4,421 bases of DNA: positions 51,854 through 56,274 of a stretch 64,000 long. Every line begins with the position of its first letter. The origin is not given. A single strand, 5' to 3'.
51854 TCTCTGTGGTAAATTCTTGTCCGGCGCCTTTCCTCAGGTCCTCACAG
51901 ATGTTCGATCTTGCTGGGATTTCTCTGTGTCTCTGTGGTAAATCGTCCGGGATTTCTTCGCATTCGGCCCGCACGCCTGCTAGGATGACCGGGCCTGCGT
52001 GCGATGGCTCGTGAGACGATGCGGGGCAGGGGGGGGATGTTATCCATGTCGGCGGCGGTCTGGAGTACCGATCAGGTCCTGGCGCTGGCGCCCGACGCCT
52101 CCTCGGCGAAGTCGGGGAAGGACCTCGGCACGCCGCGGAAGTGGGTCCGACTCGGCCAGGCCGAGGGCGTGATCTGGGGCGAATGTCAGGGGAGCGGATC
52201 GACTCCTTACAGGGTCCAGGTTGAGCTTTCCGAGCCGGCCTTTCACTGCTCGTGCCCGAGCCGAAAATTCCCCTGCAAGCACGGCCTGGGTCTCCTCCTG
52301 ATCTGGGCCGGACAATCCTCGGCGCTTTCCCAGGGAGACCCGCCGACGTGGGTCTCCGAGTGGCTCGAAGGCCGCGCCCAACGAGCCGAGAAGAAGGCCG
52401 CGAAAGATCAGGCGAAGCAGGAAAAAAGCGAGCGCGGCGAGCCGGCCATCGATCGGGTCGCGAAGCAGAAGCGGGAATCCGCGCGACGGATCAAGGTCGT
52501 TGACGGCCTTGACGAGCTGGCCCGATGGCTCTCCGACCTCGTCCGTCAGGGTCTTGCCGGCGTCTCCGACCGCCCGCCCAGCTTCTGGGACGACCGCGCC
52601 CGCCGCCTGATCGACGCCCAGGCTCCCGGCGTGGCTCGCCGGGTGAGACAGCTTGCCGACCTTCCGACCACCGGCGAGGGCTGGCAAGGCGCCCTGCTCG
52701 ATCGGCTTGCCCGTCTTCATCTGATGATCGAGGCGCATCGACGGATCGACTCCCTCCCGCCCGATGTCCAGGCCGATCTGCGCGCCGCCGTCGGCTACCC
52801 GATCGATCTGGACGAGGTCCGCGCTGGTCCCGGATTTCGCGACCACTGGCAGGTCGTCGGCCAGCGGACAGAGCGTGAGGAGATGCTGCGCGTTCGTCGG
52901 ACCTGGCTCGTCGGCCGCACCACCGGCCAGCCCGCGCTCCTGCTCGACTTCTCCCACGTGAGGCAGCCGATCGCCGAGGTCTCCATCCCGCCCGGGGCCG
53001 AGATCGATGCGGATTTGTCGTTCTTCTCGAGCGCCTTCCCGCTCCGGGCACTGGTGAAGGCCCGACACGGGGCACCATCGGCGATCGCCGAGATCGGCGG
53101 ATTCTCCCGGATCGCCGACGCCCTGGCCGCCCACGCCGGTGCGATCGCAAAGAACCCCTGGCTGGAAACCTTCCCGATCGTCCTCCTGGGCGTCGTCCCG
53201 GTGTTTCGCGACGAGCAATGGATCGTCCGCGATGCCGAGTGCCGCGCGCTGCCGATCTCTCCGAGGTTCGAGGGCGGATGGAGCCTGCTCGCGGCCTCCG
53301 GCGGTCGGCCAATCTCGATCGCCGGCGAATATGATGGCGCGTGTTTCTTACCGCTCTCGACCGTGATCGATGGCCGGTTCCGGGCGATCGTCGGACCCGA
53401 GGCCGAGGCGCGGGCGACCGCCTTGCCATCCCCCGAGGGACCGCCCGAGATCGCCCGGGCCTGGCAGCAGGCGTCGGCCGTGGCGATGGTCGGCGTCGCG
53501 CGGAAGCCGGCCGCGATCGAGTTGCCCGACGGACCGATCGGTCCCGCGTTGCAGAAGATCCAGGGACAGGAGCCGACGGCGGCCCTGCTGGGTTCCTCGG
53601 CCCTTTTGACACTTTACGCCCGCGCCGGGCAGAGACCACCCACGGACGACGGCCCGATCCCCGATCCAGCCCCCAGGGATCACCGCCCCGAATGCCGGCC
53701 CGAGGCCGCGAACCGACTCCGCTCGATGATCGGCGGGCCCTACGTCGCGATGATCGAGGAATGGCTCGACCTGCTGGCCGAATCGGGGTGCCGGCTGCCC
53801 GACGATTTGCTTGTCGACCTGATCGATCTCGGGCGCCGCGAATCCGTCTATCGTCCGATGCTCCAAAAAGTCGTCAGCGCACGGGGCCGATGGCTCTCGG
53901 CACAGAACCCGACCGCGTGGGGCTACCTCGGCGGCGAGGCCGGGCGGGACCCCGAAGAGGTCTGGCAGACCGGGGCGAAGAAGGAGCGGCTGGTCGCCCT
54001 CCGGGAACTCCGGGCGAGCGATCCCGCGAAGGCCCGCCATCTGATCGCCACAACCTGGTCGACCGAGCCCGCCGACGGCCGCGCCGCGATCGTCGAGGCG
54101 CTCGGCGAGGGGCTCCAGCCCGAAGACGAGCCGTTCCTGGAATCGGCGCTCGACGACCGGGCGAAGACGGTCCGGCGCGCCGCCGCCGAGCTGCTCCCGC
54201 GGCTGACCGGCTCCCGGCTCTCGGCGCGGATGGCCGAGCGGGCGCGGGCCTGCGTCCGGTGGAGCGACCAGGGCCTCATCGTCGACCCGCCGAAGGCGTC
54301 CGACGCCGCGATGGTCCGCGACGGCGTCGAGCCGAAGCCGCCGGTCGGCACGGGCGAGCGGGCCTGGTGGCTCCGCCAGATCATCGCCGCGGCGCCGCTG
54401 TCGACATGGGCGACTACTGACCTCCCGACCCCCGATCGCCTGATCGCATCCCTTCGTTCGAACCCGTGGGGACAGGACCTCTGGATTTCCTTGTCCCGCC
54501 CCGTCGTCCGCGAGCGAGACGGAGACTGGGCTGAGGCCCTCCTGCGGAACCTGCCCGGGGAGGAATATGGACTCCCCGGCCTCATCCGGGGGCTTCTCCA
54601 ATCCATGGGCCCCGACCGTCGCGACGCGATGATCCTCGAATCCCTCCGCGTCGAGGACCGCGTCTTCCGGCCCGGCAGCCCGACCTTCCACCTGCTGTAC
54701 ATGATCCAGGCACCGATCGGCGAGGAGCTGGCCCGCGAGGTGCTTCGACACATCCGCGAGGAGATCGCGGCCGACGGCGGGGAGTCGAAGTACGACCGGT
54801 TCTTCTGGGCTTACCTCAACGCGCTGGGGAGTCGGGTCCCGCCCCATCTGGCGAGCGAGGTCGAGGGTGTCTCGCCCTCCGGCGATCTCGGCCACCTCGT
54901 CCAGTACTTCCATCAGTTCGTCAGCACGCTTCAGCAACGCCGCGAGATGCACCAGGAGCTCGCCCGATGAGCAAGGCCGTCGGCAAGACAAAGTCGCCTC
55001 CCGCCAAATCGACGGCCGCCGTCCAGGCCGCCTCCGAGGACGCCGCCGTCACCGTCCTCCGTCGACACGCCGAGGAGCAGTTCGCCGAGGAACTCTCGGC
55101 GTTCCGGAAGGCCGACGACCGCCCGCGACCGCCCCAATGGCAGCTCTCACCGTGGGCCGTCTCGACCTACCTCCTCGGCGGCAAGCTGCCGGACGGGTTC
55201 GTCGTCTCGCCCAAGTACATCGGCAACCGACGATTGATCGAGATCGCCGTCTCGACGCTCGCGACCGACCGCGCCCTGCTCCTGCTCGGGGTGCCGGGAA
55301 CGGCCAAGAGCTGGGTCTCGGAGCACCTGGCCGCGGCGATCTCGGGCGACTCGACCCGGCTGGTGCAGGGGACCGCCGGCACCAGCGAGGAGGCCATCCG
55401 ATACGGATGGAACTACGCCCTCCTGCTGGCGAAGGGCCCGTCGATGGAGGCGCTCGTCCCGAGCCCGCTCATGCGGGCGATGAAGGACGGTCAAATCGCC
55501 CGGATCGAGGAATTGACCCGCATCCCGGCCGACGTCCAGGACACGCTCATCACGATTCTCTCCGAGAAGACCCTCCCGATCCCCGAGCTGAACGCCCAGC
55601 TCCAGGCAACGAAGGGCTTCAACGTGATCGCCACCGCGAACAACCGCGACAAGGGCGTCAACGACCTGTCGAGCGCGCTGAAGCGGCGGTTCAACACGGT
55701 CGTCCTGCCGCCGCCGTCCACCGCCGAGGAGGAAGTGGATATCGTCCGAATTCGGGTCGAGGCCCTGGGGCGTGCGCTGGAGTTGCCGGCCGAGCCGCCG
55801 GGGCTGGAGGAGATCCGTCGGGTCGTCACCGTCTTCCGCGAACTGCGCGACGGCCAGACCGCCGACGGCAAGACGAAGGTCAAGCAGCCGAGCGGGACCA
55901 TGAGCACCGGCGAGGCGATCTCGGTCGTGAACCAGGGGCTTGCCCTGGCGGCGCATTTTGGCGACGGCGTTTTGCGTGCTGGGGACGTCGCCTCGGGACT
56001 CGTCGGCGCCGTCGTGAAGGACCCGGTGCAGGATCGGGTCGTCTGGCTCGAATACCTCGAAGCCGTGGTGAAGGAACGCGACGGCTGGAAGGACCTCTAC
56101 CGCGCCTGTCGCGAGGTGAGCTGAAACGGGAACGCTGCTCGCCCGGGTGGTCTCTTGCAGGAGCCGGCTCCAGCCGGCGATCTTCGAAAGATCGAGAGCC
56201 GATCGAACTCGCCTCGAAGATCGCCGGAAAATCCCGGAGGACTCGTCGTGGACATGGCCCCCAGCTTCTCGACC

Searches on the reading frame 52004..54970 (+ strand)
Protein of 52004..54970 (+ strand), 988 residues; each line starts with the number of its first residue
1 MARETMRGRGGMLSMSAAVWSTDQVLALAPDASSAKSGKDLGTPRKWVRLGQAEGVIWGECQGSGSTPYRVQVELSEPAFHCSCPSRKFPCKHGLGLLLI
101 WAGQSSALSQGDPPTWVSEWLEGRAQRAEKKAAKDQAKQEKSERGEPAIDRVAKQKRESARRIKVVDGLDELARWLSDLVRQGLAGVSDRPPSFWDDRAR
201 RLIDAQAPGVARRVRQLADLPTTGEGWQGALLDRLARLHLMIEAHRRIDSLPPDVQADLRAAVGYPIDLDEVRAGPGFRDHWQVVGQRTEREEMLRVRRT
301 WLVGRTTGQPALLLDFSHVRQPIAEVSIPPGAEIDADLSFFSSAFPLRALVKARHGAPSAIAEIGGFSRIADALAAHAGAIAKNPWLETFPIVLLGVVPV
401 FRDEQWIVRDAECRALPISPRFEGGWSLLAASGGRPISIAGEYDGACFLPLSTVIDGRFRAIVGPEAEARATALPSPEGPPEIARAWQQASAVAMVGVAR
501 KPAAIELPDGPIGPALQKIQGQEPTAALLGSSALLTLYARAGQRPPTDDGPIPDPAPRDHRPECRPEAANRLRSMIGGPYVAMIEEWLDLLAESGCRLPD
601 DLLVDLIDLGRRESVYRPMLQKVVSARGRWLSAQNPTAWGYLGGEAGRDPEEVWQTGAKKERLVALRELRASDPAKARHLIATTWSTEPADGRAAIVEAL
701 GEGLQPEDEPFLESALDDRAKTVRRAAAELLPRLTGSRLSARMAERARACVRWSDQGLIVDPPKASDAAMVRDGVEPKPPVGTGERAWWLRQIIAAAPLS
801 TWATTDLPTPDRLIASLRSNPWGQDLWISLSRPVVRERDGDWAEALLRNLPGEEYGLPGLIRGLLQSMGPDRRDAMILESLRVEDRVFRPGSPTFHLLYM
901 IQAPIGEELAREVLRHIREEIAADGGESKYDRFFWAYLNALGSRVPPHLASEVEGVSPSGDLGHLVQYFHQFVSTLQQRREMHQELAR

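Call 6: search_protein_families(library=pfam, proteins=[window:52004-54970:+], max_evalue=0.01)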
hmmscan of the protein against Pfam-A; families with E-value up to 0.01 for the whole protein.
window:52004-54970:+ (988 aa): 3 families
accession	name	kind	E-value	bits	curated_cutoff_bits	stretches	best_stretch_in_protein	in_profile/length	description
PF18944.7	DUF5691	-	3.8e-129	432.8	27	1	492-986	4-491/491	Family of unknown function (DUF5691)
PF04434.22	SWIM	-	0.0001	22.2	19.6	1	69-99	1-35/38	SWIM zinc finger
PF13646.12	HEAT_2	-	0.0011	19.7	27.7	1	662-731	17-87/88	HEAT repeats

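Call 12: search_protein_families(library=padloc, proteins=[window:52004-54970:+], max_evalue=0.01)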
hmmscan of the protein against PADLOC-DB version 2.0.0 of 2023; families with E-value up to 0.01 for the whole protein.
window:52004-54970:+ (988 aa): 1 family
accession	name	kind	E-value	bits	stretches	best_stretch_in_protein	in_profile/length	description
PDLC02919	HEAT-ARM_XIII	-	0.0016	13.9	1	659-737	307-384/1972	-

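Call 13: search_protein_families(library=ncbifam, proteins=[window:52004-54970:+], max_evalue=0.01)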
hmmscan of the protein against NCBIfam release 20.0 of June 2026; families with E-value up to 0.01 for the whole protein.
window:52004-54970:+ (988 aa): 0 families

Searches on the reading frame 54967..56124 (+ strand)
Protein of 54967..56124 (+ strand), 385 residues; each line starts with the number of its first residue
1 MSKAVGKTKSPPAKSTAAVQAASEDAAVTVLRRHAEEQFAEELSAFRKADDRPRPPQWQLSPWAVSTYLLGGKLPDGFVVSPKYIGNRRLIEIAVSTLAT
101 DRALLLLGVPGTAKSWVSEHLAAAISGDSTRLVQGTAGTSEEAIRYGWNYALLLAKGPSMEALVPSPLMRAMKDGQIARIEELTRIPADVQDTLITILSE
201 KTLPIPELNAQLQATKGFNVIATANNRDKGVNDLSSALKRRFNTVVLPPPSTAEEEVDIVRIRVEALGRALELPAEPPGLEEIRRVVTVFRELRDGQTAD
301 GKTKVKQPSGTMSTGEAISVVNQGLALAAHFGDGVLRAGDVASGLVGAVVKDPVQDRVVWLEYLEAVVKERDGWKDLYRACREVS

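Call 6: search_protein_families(library=pfam, proteins=[window:54967-56124:+], max_evalue=0.01)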
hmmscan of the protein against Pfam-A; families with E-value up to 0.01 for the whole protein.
window:54967-56124:+ (385 aa): 4 families
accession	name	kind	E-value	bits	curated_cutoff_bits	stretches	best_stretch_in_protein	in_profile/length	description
PF07728.20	AAA_5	-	4.9e-38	130.7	22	1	104-242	2-139/139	AAA domain (dynein-related subfamily)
PF07726.17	AAA_3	-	2.1e-05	24.8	27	1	104-242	2-129/131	ATPase family associated with various cellular activities (AAA)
PF20030.5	bpMoxR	-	2.9e-05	23.7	27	1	81-129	11-59/205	MoxR domain in the MoxR-vWA-beta-propeller ternary systems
PF13191.12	AAA_16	-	0.0058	17.6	32.6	0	100-178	24-88/167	AAA ATPase domain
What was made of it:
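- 54967..56124 (+): Operon gene 2: MoxR-type AAA+ ATPase (385 aa). The bpMoxR match is below threshold (23.7 against 27 bits) (call 6).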

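Call 12: search_protein_families(library=padloc, proteins=[window:54967-56124:+], max_evalue=0.01)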
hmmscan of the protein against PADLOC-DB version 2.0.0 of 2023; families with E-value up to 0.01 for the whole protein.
window:54967-56124:+ (385 aa): 0 families

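Call 13: search_protein_families(library=ncbifam, proteins=[window:54967-56124:+], max_evalue=0.01)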
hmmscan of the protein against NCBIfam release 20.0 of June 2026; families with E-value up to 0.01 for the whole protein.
window:54967-56124:+ (385 aa): 2 families
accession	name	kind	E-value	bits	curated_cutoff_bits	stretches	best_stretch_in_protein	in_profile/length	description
NF047784.1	MadB_ATPase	equivalog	6.7e-10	38.6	475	1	161-265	123-223/298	MadB family AAA-type ATPase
TIGR02640.1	gas_vesic_GvpN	equivalog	2.1e-06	27.5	266.8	1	160-294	91-216/262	gas vesicle protein GvpN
